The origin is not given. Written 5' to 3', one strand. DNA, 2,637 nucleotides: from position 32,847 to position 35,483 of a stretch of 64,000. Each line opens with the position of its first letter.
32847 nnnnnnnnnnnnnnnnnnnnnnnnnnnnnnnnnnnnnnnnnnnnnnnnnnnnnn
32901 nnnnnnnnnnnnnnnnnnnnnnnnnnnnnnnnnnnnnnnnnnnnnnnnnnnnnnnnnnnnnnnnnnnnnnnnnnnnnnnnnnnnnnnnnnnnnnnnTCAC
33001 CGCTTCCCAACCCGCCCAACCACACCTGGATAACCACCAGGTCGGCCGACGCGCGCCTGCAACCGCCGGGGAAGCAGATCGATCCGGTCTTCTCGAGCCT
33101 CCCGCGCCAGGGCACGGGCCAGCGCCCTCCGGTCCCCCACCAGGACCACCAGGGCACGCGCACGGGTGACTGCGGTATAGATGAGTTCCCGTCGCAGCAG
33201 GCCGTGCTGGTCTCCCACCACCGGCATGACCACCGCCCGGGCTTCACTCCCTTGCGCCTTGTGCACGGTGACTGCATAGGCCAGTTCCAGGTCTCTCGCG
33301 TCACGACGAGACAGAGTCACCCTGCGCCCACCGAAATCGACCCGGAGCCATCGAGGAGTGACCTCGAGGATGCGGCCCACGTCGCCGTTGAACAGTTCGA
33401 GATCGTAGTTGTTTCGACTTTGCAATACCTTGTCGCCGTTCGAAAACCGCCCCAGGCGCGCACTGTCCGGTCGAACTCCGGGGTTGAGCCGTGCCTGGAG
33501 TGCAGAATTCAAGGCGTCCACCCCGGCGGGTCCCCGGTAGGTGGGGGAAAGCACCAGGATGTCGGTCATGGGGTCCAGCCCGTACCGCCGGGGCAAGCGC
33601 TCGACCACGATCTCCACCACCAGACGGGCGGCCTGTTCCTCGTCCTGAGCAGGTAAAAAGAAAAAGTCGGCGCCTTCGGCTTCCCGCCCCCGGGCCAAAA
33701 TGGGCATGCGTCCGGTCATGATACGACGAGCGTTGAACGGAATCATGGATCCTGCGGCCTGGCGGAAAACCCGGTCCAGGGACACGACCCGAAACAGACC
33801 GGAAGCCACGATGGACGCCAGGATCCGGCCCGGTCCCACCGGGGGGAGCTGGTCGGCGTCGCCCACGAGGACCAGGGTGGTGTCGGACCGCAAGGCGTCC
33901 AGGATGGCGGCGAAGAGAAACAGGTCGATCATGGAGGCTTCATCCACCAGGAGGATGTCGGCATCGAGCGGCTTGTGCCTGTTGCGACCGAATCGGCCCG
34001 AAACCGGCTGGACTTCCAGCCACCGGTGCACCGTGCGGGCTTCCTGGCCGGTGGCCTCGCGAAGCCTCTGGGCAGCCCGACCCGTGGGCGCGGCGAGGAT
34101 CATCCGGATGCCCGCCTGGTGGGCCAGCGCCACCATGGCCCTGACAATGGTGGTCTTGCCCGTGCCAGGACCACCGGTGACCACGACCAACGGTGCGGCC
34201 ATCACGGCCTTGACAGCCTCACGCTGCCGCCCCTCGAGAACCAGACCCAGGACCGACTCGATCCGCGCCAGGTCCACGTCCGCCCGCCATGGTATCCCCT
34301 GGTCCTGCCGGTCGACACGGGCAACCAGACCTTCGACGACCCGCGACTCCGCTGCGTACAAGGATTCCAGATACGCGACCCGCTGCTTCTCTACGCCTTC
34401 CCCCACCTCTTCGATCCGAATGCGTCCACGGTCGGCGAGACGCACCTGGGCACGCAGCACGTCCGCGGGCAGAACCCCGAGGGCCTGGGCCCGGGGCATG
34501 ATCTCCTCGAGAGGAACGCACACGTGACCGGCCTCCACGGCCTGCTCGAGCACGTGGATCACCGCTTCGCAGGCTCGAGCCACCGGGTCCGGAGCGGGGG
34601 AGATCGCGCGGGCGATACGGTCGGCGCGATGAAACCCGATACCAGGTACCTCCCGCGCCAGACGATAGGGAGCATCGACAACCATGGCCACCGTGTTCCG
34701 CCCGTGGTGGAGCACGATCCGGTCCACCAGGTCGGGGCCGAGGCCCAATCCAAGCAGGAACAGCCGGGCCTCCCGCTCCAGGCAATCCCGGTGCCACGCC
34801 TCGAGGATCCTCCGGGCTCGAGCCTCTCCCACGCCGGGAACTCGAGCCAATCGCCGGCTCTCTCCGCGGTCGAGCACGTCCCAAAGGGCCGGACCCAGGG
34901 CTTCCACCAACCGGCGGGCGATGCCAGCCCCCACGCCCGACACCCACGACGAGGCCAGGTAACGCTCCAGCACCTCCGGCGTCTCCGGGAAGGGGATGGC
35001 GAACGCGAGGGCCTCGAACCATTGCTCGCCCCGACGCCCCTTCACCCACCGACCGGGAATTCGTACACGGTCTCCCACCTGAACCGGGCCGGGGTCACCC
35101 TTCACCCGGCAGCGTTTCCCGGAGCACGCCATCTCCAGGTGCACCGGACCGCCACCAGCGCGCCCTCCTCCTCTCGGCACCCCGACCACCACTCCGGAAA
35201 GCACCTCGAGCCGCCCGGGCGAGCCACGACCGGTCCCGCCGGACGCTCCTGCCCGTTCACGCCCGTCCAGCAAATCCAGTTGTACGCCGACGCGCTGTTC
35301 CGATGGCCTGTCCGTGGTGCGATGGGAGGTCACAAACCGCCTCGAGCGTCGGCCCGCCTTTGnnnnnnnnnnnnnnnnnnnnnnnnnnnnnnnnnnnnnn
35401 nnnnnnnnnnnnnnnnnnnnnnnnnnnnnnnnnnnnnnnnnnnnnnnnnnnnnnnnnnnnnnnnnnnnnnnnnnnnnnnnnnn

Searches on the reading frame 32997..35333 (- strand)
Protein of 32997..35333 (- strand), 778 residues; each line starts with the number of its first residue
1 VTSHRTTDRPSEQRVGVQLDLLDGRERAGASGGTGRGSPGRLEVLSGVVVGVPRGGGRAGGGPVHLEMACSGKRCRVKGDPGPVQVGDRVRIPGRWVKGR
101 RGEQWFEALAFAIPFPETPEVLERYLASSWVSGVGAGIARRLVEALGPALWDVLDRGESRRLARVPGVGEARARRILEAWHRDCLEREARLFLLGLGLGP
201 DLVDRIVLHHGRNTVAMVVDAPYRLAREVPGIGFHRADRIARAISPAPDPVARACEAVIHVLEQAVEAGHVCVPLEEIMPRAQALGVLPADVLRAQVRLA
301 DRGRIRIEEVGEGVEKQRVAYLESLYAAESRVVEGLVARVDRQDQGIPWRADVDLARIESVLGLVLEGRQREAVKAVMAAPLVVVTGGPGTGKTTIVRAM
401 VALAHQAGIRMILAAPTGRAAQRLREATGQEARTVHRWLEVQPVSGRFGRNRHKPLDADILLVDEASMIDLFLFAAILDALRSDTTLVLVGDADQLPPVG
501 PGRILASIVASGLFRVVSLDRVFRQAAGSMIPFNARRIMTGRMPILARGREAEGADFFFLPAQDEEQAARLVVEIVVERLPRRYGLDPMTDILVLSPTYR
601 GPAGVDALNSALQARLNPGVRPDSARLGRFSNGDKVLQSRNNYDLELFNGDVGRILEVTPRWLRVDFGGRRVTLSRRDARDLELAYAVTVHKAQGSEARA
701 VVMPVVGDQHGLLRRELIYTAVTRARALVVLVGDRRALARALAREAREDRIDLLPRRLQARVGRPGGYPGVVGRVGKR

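Call 10: search_protein_families(library=pfam, proteins=[window:32997-35333:-], max_evalue=0.001)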
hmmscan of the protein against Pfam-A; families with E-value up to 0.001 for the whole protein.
window:32997-35333:- (778 aa): 17 families
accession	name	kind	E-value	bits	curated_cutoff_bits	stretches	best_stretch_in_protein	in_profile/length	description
PF13245.12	AAA_19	-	8.2e-43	146.2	25.1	1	370-501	1-134/134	AAA domain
PF13604.12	AAA_30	-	2.3e-40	138.8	27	1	366-540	2-170/191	AAA domain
PF14490.11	HHH_RecD2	-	1.3e-18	67.1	27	1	187-272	6-92/92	ATP-dependent RecD2 DNA helicase HHH domain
PF13538.12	UvrD_C_2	-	3.2e-16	59.4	27.4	1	684-732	1-52/52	UvrD-like helicase C-terminal domain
PF18335.7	SH3_13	-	7.2e-15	55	41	1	608-667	1-65/65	ATP-dependent RecD-like DNA helicase SH3 domain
PF14520.12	HHH_5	-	2.5e-11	44.3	27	1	131-181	7-56/57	Helix-hairpin-helix domain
PF13086.12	AAA_11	-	4.1e-09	37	27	1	369-422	5-66/257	AAA domain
PF01443.25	Viral_helicase1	-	3.5e-08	34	21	0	384-497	2-98/228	Viral superfamily 1 RNA helicase core domain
PF13401.12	AAA_22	-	7.4e-07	30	27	1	380-493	5-124/130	AAA domain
PF05970.20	PIF1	-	9.3e-06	25.8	25.9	1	380-529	22-193/223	PIF1-like helicase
PF13191.12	AAA_16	-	1.7e-05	25.9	32.6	1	378-492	20-139/167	AAA ATPase domain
PF05127.21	NAT10_TcmA_helicase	-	3.7e-05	24.1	22.7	1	384-479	1-111/176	RNA cytidine acetyltransferase NAT10/TcmA, helicase domain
PF09848.15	SLFN-g3_helicase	-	5.7e-05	23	24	1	382-466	3-88/354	Schlafen group 3, DNA/RNA helicase domain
PF02562.22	PhoH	-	0.0001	22.3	27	1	369-439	8-80/205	PhoH-like protein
PF12482.14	DUF3701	-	0.00035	21.1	26.9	0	215-261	40-86/93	Phage integrase protein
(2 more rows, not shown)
